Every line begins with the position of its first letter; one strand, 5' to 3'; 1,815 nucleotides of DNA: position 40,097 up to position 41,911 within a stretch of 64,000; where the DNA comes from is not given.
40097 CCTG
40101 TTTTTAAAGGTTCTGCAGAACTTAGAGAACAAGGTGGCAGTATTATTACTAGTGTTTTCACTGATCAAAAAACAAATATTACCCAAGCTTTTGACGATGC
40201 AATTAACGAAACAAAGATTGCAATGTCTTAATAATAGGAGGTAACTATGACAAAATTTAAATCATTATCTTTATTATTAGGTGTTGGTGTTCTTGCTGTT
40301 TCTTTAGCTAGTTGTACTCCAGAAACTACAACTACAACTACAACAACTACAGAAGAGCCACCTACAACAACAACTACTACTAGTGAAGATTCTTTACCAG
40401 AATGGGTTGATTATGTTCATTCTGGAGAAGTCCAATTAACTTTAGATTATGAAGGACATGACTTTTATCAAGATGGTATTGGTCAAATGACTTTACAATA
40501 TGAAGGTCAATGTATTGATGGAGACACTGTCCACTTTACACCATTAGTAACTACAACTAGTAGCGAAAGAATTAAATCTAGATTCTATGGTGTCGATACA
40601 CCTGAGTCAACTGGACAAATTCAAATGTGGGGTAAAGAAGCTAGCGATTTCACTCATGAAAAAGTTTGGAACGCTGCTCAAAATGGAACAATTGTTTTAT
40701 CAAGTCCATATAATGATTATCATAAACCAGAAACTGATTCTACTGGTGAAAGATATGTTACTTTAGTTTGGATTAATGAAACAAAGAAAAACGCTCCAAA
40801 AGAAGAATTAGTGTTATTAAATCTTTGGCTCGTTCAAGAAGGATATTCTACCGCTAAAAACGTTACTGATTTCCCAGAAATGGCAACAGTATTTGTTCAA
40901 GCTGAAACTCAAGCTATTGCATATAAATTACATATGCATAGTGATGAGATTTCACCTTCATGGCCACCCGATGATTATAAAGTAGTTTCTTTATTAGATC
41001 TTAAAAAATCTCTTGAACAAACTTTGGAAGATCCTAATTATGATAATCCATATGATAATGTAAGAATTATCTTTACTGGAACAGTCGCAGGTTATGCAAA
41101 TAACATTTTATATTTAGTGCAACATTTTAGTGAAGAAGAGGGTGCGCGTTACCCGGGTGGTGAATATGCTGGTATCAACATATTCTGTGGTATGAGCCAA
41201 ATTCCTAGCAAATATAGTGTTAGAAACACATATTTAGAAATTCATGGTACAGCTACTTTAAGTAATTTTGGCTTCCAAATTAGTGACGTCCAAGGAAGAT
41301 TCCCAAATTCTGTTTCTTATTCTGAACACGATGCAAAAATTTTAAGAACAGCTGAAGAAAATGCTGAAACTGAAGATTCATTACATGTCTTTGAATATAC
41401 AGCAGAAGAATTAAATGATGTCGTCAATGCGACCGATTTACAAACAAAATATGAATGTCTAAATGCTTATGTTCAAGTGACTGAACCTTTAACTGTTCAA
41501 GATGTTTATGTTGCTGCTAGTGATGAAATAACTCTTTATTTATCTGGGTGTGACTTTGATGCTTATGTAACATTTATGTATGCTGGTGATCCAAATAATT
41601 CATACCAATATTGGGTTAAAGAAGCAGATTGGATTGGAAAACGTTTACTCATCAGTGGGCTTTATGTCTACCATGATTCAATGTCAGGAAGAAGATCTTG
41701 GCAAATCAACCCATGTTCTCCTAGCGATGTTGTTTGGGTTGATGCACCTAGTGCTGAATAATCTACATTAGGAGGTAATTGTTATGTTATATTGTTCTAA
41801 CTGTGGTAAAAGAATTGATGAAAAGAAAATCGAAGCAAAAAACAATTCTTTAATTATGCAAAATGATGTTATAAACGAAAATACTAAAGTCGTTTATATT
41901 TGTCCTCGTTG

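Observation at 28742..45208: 16-kb surface nucleic-acid capture, digestion and import locus built around a mycoplasma-style ABC importer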

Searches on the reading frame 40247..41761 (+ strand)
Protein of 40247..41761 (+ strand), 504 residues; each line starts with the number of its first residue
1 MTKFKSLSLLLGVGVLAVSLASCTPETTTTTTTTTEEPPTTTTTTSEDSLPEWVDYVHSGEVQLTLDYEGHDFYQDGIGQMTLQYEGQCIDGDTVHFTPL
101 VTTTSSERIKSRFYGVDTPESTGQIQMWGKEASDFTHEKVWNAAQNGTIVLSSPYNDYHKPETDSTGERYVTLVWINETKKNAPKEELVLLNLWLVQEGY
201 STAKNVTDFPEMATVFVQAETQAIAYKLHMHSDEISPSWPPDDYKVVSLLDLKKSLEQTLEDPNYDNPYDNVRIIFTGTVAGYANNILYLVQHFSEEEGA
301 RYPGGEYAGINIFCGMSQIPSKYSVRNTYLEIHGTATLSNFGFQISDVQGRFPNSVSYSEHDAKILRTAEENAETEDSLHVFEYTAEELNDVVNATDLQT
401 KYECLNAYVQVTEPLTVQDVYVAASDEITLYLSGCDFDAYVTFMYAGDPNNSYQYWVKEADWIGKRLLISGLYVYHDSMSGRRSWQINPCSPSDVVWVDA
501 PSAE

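Call 4: search_protein_families(library=pfam, proteins=[window:40247-41761:+], max_evalue=0.01)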
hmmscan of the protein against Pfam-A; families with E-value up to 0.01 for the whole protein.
window:40247-41761:+ (504 aa): 1 family
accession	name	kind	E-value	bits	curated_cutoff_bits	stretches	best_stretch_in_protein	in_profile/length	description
PF00565.23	SNase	-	3.8e-07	31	21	1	112-230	3-104/107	Staphylococcal nuclease homologue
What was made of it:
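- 40247..41761 (+): Staphylococcal-nuclease-type lipoprotein with two extra C-terminal beta-rich domains. PF00565 at 31 bits against a cut-off of 21 (call 4).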

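Call 8: search_protein_families(library=ncbifam, proteins=[window:40247-41761:+], max_evalue=0.01)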
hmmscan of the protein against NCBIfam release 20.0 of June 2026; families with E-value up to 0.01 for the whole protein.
window:40247-41761:+ (504 aa): 2 families
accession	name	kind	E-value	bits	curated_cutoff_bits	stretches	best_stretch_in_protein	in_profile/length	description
NF047694.1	TnucaseNucIStaph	equivalog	1.4e-08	34.4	250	1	88-228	51-171/175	thermonuclease NucI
NF047969.1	CaNuclEcnA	equivalog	9.1e-05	22.5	180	0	125-228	62-145/151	calcium-activated nuclease EcnA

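Call 12: search_solved_structures(query=window:40247-41761:+, max_evalue=0.1)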
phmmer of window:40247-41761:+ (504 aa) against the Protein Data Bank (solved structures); distinct sequences matched with E-value up to 0.1: 0.

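Call 17: find_encoding_contigs(protein=window:40247-41761:+, flank=10000, max_places=6)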
Protein window:40247-41761:+ (504 aa): 8 contigs read that carry it; 4 places shown.
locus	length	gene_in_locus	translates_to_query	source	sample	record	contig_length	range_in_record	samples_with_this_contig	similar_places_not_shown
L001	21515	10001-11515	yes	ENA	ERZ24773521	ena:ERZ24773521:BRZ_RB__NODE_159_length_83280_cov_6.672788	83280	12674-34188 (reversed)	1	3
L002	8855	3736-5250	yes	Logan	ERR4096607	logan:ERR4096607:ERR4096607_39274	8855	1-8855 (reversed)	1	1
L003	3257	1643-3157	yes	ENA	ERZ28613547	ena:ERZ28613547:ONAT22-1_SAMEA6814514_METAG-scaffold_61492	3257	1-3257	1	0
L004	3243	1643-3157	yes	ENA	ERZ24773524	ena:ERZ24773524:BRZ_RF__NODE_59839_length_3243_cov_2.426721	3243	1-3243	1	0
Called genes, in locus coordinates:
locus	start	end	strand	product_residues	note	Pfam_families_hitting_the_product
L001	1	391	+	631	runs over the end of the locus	PF02368:Big_2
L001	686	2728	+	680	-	-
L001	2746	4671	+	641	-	PF00005:ABC_tran, PF13304:AAA_21 (faint), PF00005:ABC_tran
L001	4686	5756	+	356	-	PF00528:BPD_transp_1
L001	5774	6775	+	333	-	PF00528:BPD_transp_1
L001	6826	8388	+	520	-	PF01547:SBP_bac_1, PF13416:SBP_bac_8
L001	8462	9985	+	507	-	PF01547:SBP_bac_1, PF13416:SBP_bac_8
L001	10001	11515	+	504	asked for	PF00565:SNase (weak)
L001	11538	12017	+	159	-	-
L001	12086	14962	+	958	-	PF02368:Big_2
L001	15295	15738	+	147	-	-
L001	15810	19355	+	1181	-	PF01855:POR_N, PF17147:PFOR_II, PF01558:POR, PF12838:Fer4_7 (weak), PF13187:Fer4_9 (faint), PF13237:Fer4_10 (weak), PF13484:Fer4_16 (faint), PF02775:TPP_enzyme_C, +1 more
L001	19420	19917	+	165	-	PF08433:KTI12, PF13671:AAA_33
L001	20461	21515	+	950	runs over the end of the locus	PF00005:ABC_tran (faint), PF02463:SMC_N (faint), PF13191:AAA_16 (faint), PF17760:UvrA_inter, PF17755:UvrA_DNA-bind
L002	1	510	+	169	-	?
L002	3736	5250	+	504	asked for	PF00565:SNase (weak)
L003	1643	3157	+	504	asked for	PF00565:SNase (weak)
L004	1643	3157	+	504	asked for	PF00565:SNase (weak)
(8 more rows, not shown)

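Call 18: find_homologous_proteins(query=window:40247-41761:+, max_evalue=0.001)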
Query window:40247-41761:+ (504 aa): 583 proteins with E <= 0.001 among 8000 candidates; the best 120 are listed.
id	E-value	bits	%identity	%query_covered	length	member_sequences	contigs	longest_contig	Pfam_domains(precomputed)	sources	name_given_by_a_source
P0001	0.0e+0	1131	97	100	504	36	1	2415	PF00565.24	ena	-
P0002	1.8e-292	988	86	100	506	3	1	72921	PF00565.24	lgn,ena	-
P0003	5.0e-213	726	66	100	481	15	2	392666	PF00565.24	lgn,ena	-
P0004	3.1e-207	707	65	100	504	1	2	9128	PF00565.24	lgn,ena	-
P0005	2.3e-191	655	61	99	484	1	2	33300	PF00565.24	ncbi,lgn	-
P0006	2.2e-170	586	56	98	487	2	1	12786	PF00565.24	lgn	-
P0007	2.7e-166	572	55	99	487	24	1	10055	PF00565.24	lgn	-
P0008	4.9e-165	568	54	98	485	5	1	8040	PF00565.24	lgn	-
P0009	4.5e-164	565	55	98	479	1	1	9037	PF00565.24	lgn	-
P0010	2.0e-160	553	58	89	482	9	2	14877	PF00565.24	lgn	-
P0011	3.0e-154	533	53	95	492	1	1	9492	PF00565.24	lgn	-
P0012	2.1e-153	530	55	89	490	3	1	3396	PF00565.24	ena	-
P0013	9.6e-153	528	54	89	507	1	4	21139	PF00565.24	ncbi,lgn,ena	-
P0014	7.8e-143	495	54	88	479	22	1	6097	PF00565.24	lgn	-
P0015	7.2e-142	492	48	97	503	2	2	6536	PF00565.24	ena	-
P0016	8.7e-142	491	47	99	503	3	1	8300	PF00565.24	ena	-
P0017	1.9e-141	490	52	90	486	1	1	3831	PF00565.24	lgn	-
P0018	2.5e-141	490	49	96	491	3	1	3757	PF00565.24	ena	-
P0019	4.7e-140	486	52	89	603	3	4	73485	PF00565.24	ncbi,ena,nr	ncbi:MAG: thermonuclease family protein [Bacilli bacterium]|nr:thermonuclease family protein [Bacill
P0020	6.6e-140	485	51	89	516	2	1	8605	PF00565.24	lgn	-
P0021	6.8e-140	485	51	90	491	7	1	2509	PF00565.24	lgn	-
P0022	1.7e-139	484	52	88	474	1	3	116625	PF00565.24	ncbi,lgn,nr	ncbi:MAG: thermonuclease family protein [Erysipelotrichaceae bacterium]|nr:thermonuclease family pro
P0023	1.8e-139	484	50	89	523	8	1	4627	PF00565.24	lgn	-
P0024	3.1e-139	483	48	100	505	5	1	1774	PF00565.24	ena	-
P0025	2.1e-138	480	50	89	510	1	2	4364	PF00565.24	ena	-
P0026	3.4e-138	480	49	98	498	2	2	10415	PF00565.24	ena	-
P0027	1.5e-137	478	49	99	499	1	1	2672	PF00565.24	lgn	-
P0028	1.7e-137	477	51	88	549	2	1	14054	PF00565.24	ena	-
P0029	2.0e-137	477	48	98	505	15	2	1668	PF00565.24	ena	-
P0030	2.1e-137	477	50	89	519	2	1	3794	PF00565.24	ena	-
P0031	2.4e-137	477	45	98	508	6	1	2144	PF00565.24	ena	-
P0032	3.6e-137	476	52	88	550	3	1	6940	PF00565.24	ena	-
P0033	6.7e-137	475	48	98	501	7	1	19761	PF00565.24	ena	-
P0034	1.0e-136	475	49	89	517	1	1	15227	PF00565.24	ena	-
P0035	2.5e-136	473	51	97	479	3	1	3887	PF00565.24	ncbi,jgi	ncbi:MAG: thermonuclease family protein [Bacteroidaceae bacterium]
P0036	4.5e-136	473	50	88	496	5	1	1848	PF00565.24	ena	-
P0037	4.8e-136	473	46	96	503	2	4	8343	PF00565.24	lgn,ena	-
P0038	6.5e-136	472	49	92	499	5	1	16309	PF00565.24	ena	-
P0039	1.1e-135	471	50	90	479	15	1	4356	PF00565.24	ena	-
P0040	4.6e-135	469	46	99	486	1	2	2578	PF00565.24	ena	-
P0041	4.7e-135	469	48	94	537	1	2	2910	PF00565.24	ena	-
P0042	4.8e-135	469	47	99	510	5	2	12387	PF00565.24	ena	-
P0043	4.9e-135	469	47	95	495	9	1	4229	PF00565.24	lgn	-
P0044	1.2e-134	468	52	89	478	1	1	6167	PF00565.24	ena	-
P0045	1.3e-134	468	50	88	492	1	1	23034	PF00565.24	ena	-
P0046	1.6e-134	468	52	90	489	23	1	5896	PF00565.24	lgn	-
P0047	2.8e-134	467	49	89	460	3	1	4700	PF00565.24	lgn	-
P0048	6.9e-134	465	48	99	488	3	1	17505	PF00565.24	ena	-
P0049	7.5e-134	465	50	88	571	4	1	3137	PF00565.24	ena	-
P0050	1.4e-133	464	50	90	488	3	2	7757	PF00565.24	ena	-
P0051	2.2e-133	464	50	89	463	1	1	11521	PF00565.24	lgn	-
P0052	2.5e-133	464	50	92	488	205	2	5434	PF00565.24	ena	-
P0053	7.1e-133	462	49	89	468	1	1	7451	PF00565.24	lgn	-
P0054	8.0e-133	462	49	88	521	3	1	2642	PF00565.24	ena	-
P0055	8.7e-133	462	46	99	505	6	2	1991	PF00565.24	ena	-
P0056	9.3e-133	462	50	88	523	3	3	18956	PF00565.24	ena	-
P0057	9.6e-133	462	50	88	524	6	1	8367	PF00565.24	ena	-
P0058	1.0e-132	462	49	97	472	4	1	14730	PF00565.24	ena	-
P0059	1.2e-132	461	50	88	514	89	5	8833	PF00565.24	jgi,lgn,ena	-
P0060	1.2e-132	461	46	99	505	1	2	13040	PF00565.24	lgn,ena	-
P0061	1.7e-132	461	49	88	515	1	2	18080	PF00565.24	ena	-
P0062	2.6e-132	460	47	97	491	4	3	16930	PF00565.24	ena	-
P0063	3.2e-132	460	47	99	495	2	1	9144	PF00565.24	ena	-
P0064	4.3e-132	459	51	88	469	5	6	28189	PF00565.24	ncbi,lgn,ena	-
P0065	4.9e-132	459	46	100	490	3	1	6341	PF00565.24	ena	-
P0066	5.1e-132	459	49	88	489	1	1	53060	PF00565.24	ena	-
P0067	5.5e-132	459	48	97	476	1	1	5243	PF00565.24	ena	-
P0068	1.2e-131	458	46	99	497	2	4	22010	PF00565.24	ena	-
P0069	1.3e-131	458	47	98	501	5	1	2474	PF00565.24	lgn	-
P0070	1.3e-131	458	47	98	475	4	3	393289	PF00565.24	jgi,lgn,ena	-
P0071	1.8e-131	457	48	98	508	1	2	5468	PF00565.24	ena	-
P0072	1.8e-131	457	46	98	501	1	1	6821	PF00565.24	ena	-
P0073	3.6e-131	456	45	98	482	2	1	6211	PF00565.24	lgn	-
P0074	3.8e-131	456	50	88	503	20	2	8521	PF00565.24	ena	-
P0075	8.1e-131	455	50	90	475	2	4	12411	PF00565.24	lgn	-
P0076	1.0e-130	455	46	99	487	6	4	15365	PF00565.24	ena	-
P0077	1.2e-130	455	45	98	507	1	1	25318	PF00565.24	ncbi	-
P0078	1.2e-130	455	50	88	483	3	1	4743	PF00565.24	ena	-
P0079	1.6e-130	454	47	94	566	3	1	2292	PF00565.24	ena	-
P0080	1.6e-130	454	49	88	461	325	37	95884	PF00565.24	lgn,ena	-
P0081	2.1e-130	454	46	99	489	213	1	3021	PF00565.24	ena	-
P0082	2.8e-130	454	45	99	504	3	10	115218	PF00565.24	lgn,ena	-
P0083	4.7e-130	453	49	88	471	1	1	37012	PF00565.24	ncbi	-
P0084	5.0e-130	453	46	98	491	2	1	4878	PF00565.24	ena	-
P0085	7.7e-130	452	46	98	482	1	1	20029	PF00565.24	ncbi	-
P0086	1.0e-129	452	49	96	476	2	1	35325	PF00565.24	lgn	-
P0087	1.5e-129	451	46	99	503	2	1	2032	PF00565.24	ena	-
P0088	2.7e-129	450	48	91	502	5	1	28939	PF00565.24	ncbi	-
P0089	8.9e-129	449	48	89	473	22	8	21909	PF00565.24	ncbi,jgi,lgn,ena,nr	ncbi:MAG TPA: thermonuclease family protein [Bacilli bacterium]|nr:thermonuclease family protein [Ba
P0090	1.0e-128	448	46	99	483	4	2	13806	PF00565.24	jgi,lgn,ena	-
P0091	1.9e-128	447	48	89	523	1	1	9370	PF00565.24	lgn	-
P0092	2.0e-128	447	45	98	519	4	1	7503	PF00565.24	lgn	-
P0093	7.5e-128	446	46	98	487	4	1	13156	PF00565.24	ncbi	-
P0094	9.9e-128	445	45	100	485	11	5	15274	PF00565.24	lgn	-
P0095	1.0e-127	445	48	88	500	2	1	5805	PF00565.24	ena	-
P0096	1.6e-127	444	46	99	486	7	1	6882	PF00565.24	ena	-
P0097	1.6e-127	444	45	99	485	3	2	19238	PF00565.24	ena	-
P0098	1.6e-127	444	45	98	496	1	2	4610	PF00565.24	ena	-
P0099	2.0e-127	444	49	88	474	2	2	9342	PF00565.24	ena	-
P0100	2.5e-127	444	48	88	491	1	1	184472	PF00565.24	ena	-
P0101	3.3e-127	443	47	95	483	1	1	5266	PF00565.24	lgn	-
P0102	7.0e-127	442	46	98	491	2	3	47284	PF00565.24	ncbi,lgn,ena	-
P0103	7.3e-127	442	47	88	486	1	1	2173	PF00565.24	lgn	-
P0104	1.5e-126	441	49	88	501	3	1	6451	PF00565.24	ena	-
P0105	1.8e-126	441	45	98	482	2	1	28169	PF00565.24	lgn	-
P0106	1.9e-126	441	44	98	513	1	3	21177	PF00565.24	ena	-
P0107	2.2e-126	441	45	98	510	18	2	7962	PF00565.24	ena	-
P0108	4.2e-126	440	48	90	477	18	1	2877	PF00565.24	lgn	-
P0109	5.9e-126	439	48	88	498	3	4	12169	PF00565.24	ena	-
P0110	7.2e-126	439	44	98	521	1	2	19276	PF00565.24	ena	-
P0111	1.5e-125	438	48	88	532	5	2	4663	PF00565.24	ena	-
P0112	1.9e-125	438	49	88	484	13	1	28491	PF00565.24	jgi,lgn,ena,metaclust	metaclust:\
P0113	2.1e-125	437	48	91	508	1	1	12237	PF00565.24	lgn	-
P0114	2.2e-125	437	47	98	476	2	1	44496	PF00565.24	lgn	-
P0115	5.2e-125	436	47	91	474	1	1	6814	PF00565.24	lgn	-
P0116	1.5e-124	435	47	88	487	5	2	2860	PF00565.24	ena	-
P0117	1.8e-124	434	44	99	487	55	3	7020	PF00565.24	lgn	-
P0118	1.8e-124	434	48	88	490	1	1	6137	PF00565.24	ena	-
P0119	2.2e-124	434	49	89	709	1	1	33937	PF00565.24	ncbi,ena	-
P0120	7.4e-124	432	47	89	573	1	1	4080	PF00565.24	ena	-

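Call 20: find_related_loci(query=A1, collection=genome_contigs, flank=10000)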
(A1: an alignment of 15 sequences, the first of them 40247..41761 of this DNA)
Query A1 (504 aa) in genome_contigs; peptide patterns used: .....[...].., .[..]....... (x = any residue, [..] = any of these).
599 stretches matched a pattern (row limit reached: there are more); 519 encode a relative of the query (tblastn E <= 1e-3); the best 80 are kept; 80 distinct loci.
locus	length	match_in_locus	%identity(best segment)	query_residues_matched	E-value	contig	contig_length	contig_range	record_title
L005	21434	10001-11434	61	3-500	0e+0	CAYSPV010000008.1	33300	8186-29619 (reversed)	MAG TPA_asm: uncultured Staphylococcaceae bacterium isolate SRP141132_co1_338 genome assembly, contig: NODE_879_length_3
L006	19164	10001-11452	55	9-503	2e-172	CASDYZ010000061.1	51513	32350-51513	uncultured bacterium isolate CO.B40.metabat-bins.178 genome assembly, contig: CO.B40.metabat-bins.178.fa_k141_18459715,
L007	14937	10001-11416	55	3-500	4e-169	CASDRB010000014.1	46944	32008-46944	uncultured bacterium isolate SI.B26.metabat-bins.28 genome assembly, contig: SI.B26.metabat-bins.28.fa_k141_278482, whol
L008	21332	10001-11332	52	52-499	6e-146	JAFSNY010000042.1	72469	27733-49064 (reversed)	MAG: Bacilli bacterium isolate RGIG3315 Goat_Reticulum-5__c394407, whole genome shotgun sequence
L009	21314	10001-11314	54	46-488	3e-144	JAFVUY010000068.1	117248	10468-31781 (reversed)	MAG: Bacilli bacterium isolate RGIG5418 Sheep_Colon-4__c236391, whole genome shotgun sequence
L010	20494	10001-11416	49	34-498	3e-141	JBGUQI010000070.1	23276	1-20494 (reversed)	MAG: Bacilli bacterium isolate ruminal_MAG_143 ruminal_MAG_143_contig_0070, whole genome shotgun sequence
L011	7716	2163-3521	50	37-498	1e-139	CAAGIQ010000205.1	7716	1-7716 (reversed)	MAG TPA_asm: Bacilli bacterium, isolate HGM10890, WGS project CAAGIQ010000000 data, contig: SRS476289_51_k119_330689, wh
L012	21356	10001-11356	49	45-498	2e-137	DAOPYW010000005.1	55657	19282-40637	MAG TPA_asm: Bacilli bacterium isolate AMR_MDS_1304 NODE_435_length_55657_cov_8.904392, whole genome shotgun sequence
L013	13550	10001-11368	46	3-498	2e-137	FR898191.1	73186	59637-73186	Clostridium sp. CAG:288 genomic scaffold, scf43, whole genome shotgun sequence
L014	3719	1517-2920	48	1-496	8e-139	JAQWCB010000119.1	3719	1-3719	MAG: Bacilli bacterium isolate STF2_233 NODE_101514_length_3719_cov_5.169265_Sandtown_F2, whole genome shotgun sequence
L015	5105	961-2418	47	1-498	3e-136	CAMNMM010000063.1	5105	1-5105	MAG: uncultured Bacillales bacterium isolate SRR873597_bin.171_metaWRAP_v1.3_MAG genome assembly, contig: NODE.49803_len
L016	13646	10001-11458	47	1-498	5e-134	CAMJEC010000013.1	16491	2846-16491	MAG: uncultured Bacillales bacterium isolate SRR12081300_bin.59_metaWRAP_v1.3_MAG genome assembly, contig: ERZ12289770.5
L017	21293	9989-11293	49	55-499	7e-134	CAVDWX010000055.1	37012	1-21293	Gemmiger formicilis isolate H07668-L1_cleanbin_000023 genome assembly, contig: Spades_H07668-L1_contig_372, whole genome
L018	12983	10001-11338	48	51-498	3e-133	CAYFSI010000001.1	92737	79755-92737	MAG TPA_asm: uncultured Staphylococcaceae bacterium isolate ERP107106_co1_284 genome assembly, contig: NODE_111_length_9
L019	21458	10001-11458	46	1-498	2e-132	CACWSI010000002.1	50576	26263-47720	MAG: uncultured Erysipelotrichaceae bacterium isolate RUG10878 genome assembly, contig: RUG10878_asm_2, whole genome sho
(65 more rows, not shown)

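Call 35: search_solved_structures(query=A1, max_evalue=1, show_alignments=1)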
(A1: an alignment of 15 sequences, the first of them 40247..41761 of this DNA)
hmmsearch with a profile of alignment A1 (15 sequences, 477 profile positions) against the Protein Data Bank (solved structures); distinct sequences matched with E-value up to 1: 283 (the best 60 are shown).
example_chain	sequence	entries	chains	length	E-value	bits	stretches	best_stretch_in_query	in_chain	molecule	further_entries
2rks_A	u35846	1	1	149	1.9e-09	39.8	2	63-123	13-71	Thermonuclease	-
3d6c_A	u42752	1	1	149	2.2e-09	39.6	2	63-123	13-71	Thermonuclease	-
4k5x_A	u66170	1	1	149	3.4e-09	39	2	63-123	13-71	Thermonuclease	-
1ey7_A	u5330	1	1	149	3.7e-09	38.8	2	63-123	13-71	STAPHYLOCOCCAL NUCLEASE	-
1ey8_A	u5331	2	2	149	4.5e-09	38.6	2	63-123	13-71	STAPHYLOCOCCAL NUCLEASE | Thermonuclease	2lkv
4qf4_A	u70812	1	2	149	5.8e-09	38.2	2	63-123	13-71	Thermonuclease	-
4kta_A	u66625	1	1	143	6.3e-09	38.1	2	63-123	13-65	Thermonuclease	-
1kda_A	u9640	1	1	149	6.7e-09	38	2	63-123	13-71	STAPHYLOCOCCAL NUCLEASE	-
1syb_A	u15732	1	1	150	6.9e-09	37.9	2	63-123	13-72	STAPHYLOCOCCAL NUCLEASE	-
1sye_A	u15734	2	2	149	8.1e-09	37.7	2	63-123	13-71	STAPHYLOCOCCAL NUCLEASE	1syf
1sta_A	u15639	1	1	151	8.3e-09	37.7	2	60-123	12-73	STAPHYLOCOCCAL NUCLEASE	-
4h7b_A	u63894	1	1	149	8.8e-09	37.6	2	63-123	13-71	Thermonuclease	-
1syg_A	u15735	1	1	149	9.4e-09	37.5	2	63-123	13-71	STAPHYLOCOCCAL NUCLEASE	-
1snq_A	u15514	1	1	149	9.9e-09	37.4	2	63-123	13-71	STAPHYLOCOCCAL NUCLEASE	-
1kdb_A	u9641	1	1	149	1.2e-08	37.1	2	63-123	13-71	STAPHYLOCOCCAL NUCLEASE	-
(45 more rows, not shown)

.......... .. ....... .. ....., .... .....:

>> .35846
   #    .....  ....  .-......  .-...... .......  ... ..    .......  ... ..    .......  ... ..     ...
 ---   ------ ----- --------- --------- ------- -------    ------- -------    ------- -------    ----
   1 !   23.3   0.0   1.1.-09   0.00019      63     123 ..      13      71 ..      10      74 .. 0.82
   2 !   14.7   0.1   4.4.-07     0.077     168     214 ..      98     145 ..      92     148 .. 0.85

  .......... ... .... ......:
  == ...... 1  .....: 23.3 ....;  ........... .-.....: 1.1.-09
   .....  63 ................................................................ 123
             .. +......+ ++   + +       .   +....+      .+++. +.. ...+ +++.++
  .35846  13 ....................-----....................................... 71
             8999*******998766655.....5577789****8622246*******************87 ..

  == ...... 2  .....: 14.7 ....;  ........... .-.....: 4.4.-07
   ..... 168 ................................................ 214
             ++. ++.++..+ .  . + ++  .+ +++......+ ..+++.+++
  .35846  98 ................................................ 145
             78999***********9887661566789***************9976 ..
